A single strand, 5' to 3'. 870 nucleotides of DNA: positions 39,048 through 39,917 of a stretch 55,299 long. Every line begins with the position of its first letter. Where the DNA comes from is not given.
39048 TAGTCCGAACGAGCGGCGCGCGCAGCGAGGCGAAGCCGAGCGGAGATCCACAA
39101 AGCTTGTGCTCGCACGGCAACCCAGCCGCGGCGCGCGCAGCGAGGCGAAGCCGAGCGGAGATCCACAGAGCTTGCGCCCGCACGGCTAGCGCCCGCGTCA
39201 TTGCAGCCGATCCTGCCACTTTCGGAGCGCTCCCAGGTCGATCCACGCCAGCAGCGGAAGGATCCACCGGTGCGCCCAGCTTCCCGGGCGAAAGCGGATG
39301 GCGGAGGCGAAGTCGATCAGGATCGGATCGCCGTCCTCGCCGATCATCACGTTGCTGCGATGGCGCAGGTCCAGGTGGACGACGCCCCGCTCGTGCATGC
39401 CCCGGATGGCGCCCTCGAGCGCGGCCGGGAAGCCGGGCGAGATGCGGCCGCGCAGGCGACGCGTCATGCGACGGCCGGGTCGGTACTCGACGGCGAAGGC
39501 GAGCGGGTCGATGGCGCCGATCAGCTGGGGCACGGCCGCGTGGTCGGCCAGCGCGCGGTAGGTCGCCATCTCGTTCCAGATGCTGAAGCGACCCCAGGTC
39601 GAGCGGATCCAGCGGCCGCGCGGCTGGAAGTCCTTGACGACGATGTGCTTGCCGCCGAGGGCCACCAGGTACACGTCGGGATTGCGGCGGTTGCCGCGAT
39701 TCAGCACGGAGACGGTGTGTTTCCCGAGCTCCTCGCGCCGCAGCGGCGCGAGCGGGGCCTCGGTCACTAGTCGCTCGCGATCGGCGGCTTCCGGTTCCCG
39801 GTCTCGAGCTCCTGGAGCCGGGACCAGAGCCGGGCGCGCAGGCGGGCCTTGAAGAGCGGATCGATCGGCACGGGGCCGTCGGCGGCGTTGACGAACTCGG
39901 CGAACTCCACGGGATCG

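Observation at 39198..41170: sigma54-promoter / ECF sigma / small protein / minimal kinase module with no recognisable anti-sigma factor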

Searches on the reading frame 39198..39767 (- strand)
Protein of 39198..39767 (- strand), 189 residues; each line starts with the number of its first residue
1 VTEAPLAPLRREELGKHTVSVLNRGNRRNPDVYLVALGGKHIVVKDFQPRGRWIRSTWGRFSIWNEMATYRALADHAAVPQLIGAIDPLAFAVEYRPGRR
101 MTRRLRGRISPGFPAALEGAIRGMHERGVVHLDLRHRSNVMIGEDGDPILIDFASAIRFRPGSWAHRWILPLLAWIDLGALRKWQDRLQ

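Call 3: search_protein_families(library=pfam, proteins=[window:39198-39767:-], max_evalue=1)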
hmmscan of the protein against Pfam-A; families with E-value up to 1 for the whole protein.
window:39198-39767:- (189 aa): 1 family
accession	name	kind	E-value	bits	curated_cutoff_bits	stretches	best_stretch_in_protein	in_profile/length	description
PF00069.31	Pkinase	-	6.1e-05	23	31.7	1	62-162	44-151/263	Protein kinase domain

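Call 4: search_protein_families(library=ncbifam, proteins=[window:39198-39767:-], max_evalue=1)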
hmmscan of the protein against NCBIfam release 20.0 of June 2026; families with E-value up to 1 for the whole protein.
window:39198-39767:- (189 aa): 10 families
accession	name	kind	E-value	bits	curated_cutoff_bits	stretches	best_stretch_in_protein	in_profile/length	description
NF008910.0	PRK12274.1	equivalog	9.6e-11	41.6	372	1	32-184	19-164/219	serine/threonine protein kinase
NF038151.1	lanthi_synth_III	equivalog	1e-06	27.4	575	1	116-158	344-385/833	class III lanthionine synthetase LanKC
NF006620.0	PRK09188.1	equivalog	1.8e-05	24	490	1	118-167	121-170/365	serine/threonine protein kinase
NF038150.1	lanthi_synth_IV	equivalog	0.00017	20.1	650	1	116-157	306-346/851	class IV lanthionine synthetase LanL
NF002475.0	PRK01723.1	equivalog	0.00019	20.6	142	1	119-164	154-199/241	3-deoxy-D-manno-octulosonic acid kinase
NF011463.0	PRK14879.1-4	equivalog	0.0048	16.3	188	1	120-154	126-158/237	Kae1-associated kinase Bud32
TIGR03724.2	arch_bud32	equivalog_domain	0.0099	15.4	125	1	121-154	98-129/193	KEOPS complex kinase/ATPase Bud32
NF053615.1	SerThrKinAfsKStmc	equivalog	0.015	13.9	1300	1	115-156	119-158/809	protein serine/threonine kinase AfsK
NF009651.0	PRK13184.1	equivalog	0.092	10.6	839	1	121-158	126-162/932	serine/threonine-protein kinase PknD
NF033483.0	PknB_PASTA_kin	equivalog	0.19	10.7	450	1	120-154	119-152/563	Stk1 family PASTA domain-containing Ser/Thr kinase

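Call 5: find_homologous_proteins(query=window:39198-39767:-)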
Query window:39198-39767:- (189 aa): 703 proteins with E <= 0.001 among 1435 candidates; the best 120 are listed.
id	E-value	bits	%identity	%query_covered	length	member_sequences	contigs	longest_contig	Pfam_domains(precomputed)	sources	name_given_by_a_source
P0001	1.3e-123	428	100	100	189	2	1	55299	-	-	-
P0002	1.9e-94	333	78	99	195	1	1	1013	PF00069.32,PF01636.30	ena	-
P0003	3.1e-69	251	66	96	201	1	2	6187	PF01636.30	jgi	jgi:hypothetical protein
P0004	2.9e-68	248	65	95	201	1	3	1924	-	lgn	-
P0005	4.1e-68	247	61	100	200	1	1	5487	PF00069.32,PF01636.30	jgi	jgi:predicted Ser/Thr protein kinase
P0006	8.5e-68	246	60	99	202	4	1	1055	PF01636.30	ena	-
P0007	1.1e-67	246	62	96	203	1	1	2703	-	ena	-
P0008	2.0e-66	242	60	99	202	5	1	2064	PF00069.32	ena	-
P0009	2.1e-66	241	59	100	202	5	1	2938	PF00069.32,PF01636.30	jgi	jgi:predicted Ser/Thr protein kinase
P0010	2.9e-66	241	59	100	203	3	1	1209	PF00069.32,PF01636.30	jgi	jgi:hypothetical protein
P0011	4.4e-66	240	59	100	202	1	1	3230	PF00069.32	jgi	jgi:hypothetical protein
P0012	4.9e-66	240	60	86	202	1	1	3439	-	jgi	jgi:hypothetical protein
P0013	5.8e-66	240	60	99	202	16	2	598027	PF00069.32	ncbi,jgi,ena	jgi:predicted Ser/Thr protein kinase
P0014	6.0e-66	240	59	100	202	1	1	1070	PF00069.32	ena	-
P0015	8.6e-66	239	61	100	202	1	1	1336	PF01636.30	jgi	-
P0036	6.2e-63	230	57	99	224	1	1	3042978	-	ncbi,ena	-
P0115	3.0e-58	215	60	95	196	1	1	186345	PF00069.32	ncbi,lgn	-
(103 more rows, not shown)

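Call 8: find_encoding_contigs(protein=P0013, flank=6000, max_places=3)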
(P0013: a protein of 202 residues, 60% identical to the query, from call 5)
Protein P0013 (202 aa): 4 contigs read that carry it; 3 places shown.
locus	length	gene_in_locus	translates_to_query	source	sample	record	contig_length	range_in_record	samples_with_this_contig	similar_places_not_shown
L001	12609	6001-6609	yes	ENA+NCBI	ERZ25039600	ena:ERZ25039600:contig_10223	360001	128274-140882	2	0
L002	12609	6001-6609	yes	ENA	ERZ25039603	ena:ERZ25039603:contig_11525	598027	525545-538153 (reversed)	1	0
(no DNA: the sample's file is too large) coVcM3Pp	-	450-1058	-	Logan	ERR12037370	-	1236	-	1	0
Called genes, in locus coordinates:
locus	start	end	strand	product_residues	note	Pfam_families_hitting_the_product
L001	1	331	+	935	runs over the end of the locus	PF01326:PPDK_N, PF00391:PEP-utilizers, PF02896:PEP-utilizers_C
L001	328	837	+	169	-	-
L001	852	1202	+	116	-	PF07238:PilZ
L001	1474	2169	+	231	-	PF04542:Sigma70_r2, PF08281:Sigma70_r4_2 (weak)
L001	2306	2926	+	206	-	PF04542:Sigma70_r2, PF08281:Sigma70_r4_2 (weak)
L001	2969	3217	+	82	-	-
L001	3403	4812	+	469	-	PF03062:MBOAT, PF13813:MBOAT_2 (weak)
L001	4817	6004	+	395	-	PF16822:ALGX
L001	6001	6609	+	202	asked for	PF00069:Pkinase (weak)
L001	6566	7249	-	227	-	PF00929:RNase_T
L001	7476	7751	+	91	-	PF04014:MazE_antitoxin (faint)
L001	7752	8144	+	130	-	PF01850:PIN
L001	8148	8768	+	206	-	-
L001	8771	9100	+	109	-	-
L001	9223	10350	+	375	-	PF01381:HTH_3, PF13560:HTH_31 (weak)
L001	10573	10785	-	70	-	PF07927:HicA_toxin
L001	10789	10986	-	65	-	PF15919:HicB_lk_antitox, PF21748:UPF0150 (weak)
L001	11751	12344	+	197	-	PF07963:N_methyl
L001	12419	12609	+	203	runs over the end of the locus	PF07963:N_methyl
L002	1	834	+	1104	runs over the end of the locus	PF01326:PPDK_N, PF00391:PEP-utilizers, PF02896:PEP-utilizers_C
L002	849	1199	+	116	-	PF07238:PilZ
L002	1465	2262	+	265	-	PF04542:Sigma70_r2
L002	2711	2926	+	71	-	PF08281:Sigma70_r4_2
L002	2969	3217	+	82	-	-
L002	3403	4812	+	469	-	PF03062:MBOAT, PF13813:MBOAT_2 (weak)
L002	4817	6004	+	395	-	PF16822:ALGX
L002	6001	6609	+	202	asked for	PF00069:Pkinase (weak)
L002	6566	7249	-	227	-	PF00929:RNase_T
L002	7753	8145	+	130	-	PF01850:PIN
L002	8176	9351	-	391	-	PF00589:Phage_integrase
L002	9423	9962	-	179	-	-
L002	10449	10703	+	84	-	-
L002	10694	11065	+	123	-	-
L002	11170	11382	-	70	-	PF07927:HicA_toxin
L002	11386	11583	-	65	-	PF15919:HicB_lk_antitox, PF21748:UPF0150 (weak)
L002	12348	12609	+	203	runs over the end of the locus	PF07963:N_methyl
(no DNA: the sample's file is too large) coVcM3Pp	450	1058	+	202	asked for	PF00069:Pkinase (weak)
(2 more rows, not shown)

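Call 9: find_encoding_contigs(protein=P0036, flank=6000, max_places=3)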
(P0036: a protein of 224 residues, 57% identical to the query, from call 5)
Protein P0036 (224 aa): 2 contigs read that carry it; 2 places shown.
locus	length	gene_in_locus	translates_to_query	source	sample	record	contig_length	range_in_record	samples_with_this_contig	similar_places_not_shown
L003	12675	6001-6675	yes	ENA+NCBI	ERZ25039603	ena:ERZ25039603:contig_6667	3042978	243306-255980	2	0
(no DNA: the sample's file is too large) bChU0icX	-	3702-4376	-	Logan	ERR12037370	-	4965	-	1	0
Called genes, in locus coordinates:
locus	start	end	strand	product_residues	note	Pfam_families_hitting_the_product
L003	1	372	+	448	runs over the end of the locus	PF00587:tRNA-synt_2b, PF03129:HGTP_anticodon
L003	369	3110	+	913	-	PF01326:PPDK_N, PF00391:PEP-utilizers, PF02896:PEP-utilizers_C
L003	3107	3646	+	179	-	-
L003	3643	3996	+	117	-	PF07238:PilZ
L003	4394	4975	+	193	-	PF07638:Sigma70_ECF (faint), PF04542:Sigma70_r2, PF08281:Sigma70_r4_2 (weak)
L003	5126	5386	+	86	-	-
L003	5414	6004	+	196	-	PF04191:PEMT (weak)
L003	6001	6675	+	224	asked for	-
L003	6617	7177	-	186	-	PF00929:RNase_T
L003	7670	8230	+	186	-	PF07963:N_methyl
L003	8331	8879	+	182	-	PF07963:N_methyl (weak), PF16732:ComP_DUS (faint)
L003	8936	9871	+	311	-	-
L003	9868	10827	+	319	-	PF00005:ABC_tran, PF13304:AAA_21 (weak)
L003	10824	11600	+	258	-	PF12679:ABC2_membrane_2, PF12730:ABC2_membrane_4 (weak), PF10920:DUF2705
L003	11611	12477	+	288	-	PF06750:A24_N_bact, PF01478:Peptidase_A24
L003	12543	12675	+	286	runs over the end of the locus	PF13489:Methyltransf_23, PF01209:Ubie_methyltran, PF05175:MTS, PF01135:PCMT, PF13847:Methyltransf_31, PF08241:Methyltransf_11, PF08242:Methyltransf_12, PF13649:Methyltransf_25, +1 more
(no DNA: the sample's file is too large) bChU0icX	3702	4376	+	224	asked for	-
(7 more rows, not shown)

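Call 10: find_encoding_contigs(protein=P0115, flank=6000, max_places=3)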
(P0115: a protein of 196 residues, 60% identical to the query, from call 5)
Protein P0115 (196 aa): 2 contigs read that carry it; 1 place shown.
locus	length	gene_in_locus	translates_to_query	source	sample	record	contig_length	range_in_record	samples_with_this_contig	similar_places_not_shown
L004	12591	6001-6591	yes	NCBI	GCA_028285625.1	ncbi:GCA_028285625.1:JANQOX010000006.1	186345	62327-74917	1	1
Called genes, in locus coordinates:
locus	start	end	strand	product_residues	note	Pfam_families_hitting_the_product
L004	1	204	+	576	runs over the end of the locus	PF07517:SecA_DEAD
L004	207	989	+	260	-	PF25917:BSH_RND (faint), PF25973:BSH_CzcB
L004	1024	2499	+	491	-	PF01266:DAO (faint), PF04820:Trp_halogenase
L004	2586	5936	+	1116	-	PF01564:Spermine_synth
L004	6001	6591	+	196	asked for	PF00069:Pkinase (weak)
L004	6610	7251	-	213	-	PF00929:RNase_T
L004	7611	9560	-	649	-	PF00486:Trans_reg_C, PF13428:TPR_14 (faint), PF13424:TPR_12 (faint), PF00515:TPR_1 (faint), PF07719:TPR_2 (faint), PF13414:TPR_11 (weak), PF13432:TPR_16, PF14559:TPR_19 (weak), +3 more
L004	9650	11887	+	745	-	PF21959:DUF6923 (faint), PF08450:SGL (faint)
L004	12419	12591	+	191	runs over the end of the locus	PF07963:N_methyl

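Call 14: find_related_loci(query=A3, collection=genome_contigs, flank=8000)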
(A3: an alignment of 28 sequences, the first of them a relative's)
Query A3 (189 aa) in genome_contigs; peptide patterns used: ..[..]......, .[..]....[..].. (x = any residue, [..] = any of these).
600 stretches matched a pattern (row limit reached: there are more); 211 encode a relative of the query (tblastn E <= 1e-3); the best 80 are kept; 80 distinct loci.
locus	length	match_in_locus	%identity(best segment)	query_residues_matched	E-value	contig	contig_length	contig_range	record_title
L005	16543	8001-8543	62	9-189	1e-67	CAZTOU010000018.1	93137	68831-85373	MAG TPA_asm: uncultured Spirochaetales bacterium isolate binchicken_co142_37 genome assembly, contig: NODE_480_length_93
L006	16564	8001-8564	57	2-189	2e-65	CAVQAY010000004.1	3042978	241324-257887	MAG: uncultured delta proteobacterium isolate MFD09964.bin.1.374 genome assembly, contig: contig_6667, whole genome shot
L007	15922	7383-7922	57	9-188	4e-62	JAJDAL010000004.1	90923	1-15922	MAG: Deltaproteobacteria bacterium isolate OFTM280 OFTM280_3, whole genome shotgun sequence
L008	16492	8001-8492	60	1-163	2e-59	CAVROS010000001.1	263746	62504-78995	MAG: uncultured delta proteobacterium isolate MFD03804.bin.2.110 genome assembly, contig: contig_10886, whole genome sho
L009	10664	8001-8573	55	2-188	4e-59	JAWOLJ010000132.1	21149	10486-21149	MAG: Myxococcota bacterium isolate bin_241 c_000012546256, whole genome shotgun sequence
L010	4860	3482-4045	56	1-188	1e-58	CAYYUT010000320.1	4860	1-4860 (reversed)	MAG TPA_asm: uncultured Spirochaetales bacterium isolate SRP128890_co1_10 genome assembly, contig: NODE_23107_length_486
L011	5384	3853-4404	55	5-188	2e-58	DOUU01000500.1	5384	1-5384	MAG TPA_asm: Deltaproteobacteria bacterium isolate UBA9160 contig_130860, whole genome shotgun sequence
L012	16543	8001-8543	54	9-189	4e-58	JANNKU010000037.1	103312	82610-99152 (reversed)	MAG: Deltaproteobacteria bacterium isolate SOY_38_metabat_69 SOY_38_k141_415343, whole genome shotgun sequence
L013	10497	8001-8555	55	5-189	4e-57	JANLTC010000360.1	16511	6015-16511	MAG: Deltaproteobacteria bacterium isolate OTE_25_metabat_248 OTE_25_k141_768722, whole genome shotgun sequence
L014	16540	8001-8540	55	9-188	5e-57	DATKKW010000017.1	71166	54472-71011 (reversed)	MAG TPA_asm: Myxococcota bacterium isolate SMAG_U14668 k141_1610460, whole genome shotgun sequence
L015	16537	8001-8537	60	11-189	6e-57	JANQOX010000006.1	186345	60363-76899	MAG: Myxococcota bacterium isolate IP29b_bin.147 k99_15058, whole genome shotgun sequence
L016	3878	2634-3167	55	11-188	4e-56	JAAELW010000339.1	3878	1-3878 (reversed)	MAG: bacterium isolate Bpl_16 BplG_CONTIG3750372, whole genome shotgun sequence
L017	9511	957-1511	52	5-189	6e-56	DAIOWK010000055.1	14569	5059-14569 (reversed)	MAG TPA_asm: Myxococcota bacterium isolate CTOTU28693 NODE_2135_length_14569_cov_5.129668, whole genome shotgun sequence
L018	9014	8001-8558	54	5-189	9e-56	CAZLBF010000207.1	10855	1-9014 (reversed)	MAG TPA_asm: uncultured Myxococcales bacterium isolate binchicken_co231_155 genome assembly, contig: k141_4189352, whole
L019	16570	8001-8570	51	1-189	2e-55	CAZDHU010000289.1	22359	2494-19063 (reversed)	MAG TPA_asm: uncultured Myxococcaceae bacterium isolate binchicken_co200_49 genome assembly, contig: k141_995425, whole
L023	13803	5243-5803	49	1-189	8e-54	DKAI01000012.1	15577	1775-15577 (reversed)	MAG TPA_asm: Deltaproteobacteria bacterium UBA6930 UBA6930_contig_57375, whole genome shotgun sequence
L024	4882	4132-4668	50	11-189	2e-53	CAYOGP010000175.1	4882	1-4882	MAG TPA_asm: uncultured Spirochaetales bacterium isolate binchicken_co46_678 genome assembly, contig: NODE_36655_length_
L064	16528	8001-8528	39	11-189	3e-36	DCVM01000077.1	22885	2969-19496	MAG TPA_asm: Syntrophaceae bacterium UBA2188 UBA2188_contig_39749, whole genome shotgun sequence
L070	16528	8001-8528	37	9-187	1e-32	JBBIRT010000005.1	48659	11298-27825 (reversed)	MAG: Deltaproteobacteria bacterium isolate SLS170214_bin_356 NODE_906_length_48659_cov_4.499650, whole genome shotgun se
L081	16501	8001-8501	35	19-188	4e-14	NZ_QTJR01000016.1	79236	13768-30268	Lysobacter soli strain KCTC 22011 contig16, whole genome shotgun sequence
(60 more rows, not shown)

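Call 29: search_solved_structures(query=A3, max_evalue=1, show_alignments=2)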
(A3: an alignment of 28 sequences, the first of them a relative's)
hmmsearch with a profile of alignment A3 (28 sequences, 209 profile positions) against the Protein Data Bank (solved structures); distinct sequences matched with E-value up to 1: 672 (the best 60 are shown).
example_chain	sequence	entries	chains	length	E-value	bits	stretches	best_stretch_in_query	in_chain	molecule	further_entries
9gmp_A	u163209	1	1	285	9.5e-07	31.5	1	112-157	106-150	Uncharacterized protein (Map kinase kinase-like protein)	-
9ruk_A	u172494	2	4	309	1.1e-06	31.3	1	23-167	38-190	Serine/threonine-protein kinase StkP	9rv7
9ru3_A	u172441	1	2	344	1.2e-06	31.2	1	23-167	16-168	Serine/threonine-protein kinase StkP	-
9ruj_A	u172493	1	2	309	1.8e-06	30.6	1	23-166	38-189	Serine/threonine-protein kinase StkP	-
6fdy_U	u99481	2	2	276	1.6e-05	27.5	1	103-162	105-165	Serine/threonine-protein kinase ULK3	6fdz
1z5m_A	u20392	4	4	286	4e-05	26.2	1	113-168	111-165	3-phosphoinositide dependent protein kinase-1 | 3-phosphoinositide-dependent protein kinase 1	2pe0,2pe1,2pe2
3nus_A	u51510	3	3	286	4e-05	26.2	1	113-168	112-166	phosphoinositide-dependent kinase-1 | PkB-like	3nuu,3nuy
1uu9_A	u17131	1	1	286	4e-05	26.2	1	113-168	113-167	3-PHOSPHOINOSITIDE DEPENDENT PROTEIN KINASE-1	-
1h1w_A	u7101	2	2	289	4e-05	26.2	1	113-168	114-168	3-PHOSPHOINOSITIDE DEPENDENT PROTEIN KINASE-1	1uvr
3nun_A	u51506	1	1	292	4.1e-05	26.2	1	113-168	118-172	PkB-like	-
2biy_A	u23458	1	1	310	4.3e-05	26.1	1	113-168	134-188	3-PHOSPHOINOSITIDE DEPENDENT PROTEIN KINASE-1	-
2xck_A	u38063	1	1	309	4.5e-05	26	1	113-168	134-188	3-PHOSPHOINOSITIDE DEPENDENT PROTEIN KINASE 1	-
2xch_A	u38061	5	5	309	4.5e-05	26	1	113-168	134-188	3-PHOSPHOINOSITIDE DEPENDENT PROTEIN KINASE 1 | 3-phosphoinositide-dependent protein kinase 1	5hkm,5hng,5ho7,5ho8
4xx9_A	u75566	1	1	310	4.5e-05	26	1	113-168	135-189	3-phosphoinositide-dependent protein kinase 1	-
1oky_A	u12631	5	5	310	4.5e-05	26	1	113-168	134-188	3-PHOSPHOINOSITIDE DEPENDENT PROTEIN KINASE 1 | 3-PHOSPHOINOSITIDE DEPENDENT PROTEIN KINASE-1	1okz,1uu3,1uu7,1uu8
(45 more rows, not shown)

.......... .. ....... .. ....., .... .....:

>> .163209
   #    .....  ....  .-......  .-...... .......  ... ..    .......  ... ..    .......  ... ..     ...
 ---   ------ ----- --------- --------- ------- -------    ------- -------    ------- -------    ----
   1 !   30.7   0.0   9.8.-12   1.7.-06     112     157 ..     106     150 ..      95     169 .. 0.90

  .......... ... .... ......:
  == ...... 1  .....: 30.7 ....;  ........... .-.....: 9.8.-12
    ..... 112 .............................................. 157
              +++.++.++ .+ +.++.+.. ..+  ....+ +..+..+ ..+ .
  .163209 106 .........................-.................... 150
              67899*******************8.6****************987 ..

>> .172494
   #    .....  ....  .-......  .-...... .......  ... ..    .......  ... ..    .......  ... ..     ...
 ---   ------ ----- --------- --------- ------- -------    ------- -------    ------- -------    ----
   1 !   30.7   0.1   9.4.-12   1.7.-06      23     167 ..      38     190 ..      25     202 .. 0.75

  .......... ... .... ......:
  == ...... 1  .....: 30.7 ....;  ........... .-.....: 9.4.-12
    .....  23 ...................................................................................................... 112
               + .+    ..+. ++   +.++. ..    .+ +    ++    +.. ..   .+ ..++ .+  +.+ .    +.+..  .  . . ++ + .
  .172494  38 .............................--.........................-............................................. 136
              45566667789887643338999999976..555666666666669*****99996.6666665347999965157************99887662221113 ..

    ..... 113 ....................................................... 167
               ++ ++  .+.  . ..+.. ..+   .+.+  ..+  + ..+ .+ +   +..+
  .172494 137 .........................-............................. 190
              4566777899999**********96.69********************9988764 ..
